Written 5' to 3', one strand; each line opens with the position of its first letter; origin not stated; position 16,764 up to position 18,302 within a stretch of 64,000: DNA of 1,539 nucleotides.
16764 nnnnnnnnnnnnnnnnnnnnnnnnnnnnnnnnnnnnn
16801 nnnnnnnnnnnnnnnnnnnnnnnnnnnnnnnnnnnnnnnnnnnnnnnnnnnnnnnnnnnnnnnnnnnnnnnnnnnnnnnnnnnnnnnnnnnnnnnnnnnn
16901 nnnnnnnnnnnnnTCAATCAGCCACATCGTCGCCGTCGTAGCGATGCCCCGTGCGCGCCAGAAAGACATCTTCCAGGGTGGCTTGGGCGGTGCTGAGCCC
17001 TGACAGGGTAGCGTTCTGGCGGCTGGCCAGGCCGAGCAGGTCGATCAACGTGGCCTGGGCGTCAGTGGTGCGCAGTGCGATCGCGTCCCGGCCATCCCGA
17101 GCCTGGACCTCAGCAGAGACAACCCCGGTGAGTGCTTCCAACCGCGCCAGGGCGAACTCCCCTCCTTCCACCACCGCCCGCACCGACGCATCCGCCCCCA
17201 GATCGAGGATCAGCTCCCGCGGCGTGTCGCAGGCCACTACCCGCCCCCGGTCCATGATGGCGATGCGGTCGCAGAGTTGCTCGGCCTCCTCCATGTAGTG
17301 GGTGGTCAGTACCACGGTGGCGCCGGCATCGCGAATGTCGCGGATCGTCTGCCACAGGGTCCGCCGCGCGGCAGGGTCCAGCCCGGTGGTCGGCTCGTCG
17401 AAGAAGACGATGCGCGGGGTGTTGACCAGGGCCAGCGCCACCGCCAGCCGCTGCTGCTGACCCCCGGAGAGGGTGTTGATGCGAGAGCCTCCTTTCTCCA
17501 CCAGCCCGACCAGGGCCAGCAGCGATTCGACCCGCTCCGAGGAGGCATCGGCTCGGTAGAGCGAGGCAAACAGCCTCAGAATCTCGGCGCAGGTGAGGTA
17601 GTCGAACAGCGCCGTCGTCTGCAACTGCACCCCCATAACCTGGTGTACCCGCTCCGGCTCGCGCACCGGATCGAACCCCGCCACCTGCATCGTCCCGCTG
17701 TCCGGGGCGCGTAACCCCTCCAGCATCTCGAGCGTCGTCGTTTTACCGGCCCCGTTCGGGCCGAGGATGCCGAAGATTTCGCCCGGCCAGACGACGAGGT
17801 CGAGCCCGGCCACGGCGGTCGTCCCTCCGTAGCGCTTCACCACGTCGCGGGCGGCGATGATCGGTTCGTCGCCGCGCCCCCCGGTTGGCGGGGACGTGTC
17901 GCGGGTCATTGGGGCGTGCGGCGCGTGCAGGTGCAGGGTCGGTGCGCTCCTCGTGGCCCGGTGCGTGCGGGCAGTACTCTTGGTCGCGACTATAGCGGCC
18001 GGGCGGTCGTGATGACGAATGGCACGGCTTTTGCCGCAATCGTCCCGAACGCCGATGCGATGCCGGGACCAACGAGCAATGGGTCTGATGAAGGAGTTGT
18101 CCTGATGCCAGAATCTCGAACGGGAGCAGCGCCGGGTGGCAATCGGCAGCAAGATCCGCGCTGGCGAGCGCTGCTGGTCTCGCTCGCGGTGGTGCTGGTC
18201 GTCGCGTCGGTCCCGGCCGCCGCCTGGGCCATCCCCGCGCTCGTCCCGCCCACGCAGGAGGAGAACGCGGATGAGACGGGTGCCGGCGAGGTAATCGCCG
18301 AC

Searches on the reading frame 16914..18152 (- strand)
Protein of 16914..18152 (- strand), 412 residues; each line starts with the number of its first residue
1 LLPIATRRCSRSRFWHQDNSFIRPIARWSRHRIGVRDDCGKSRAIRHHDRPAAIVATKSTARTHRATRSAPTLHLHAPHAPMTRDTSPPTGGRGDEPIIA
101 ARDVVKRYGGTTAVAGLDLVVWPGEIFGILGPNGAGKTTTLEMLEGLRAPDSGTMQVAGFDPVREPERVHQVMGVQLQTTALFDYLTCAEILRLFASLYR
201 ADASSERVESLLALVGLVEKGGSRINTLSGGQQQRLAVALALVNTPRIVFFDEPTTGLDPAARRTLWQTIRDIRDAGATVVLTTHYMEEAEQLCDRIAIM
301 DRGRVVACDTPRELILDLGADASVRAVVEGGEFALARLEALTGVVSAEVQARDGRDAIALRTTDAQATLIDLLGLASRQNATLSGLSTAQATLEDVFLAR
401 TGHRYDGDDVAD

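Call 19: search_protein_families(library=pfam, proteins=[window:16914-18152:-], max_evalue=0.001)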
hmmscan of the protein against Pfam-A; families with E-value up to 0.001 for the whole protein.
window:16914-18152:- (412 aa): 3 families
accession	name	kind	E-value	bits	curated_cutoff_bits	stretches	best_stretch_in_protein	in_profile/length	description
PF00005.33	ABC_tran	-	2.3e-28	100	25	1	116-256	3-137/137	ABC transporter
PF13304.12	AAA_21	-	9.8e-15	55.8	27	1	227-285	237-298/304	AAA domain, putative AbiEii toxin, Type IV TA system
PF02463.25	SMC_N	-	3.7e-05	23.7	40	0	215-292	124-207/220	RecF/RecN/SMC N terminal domain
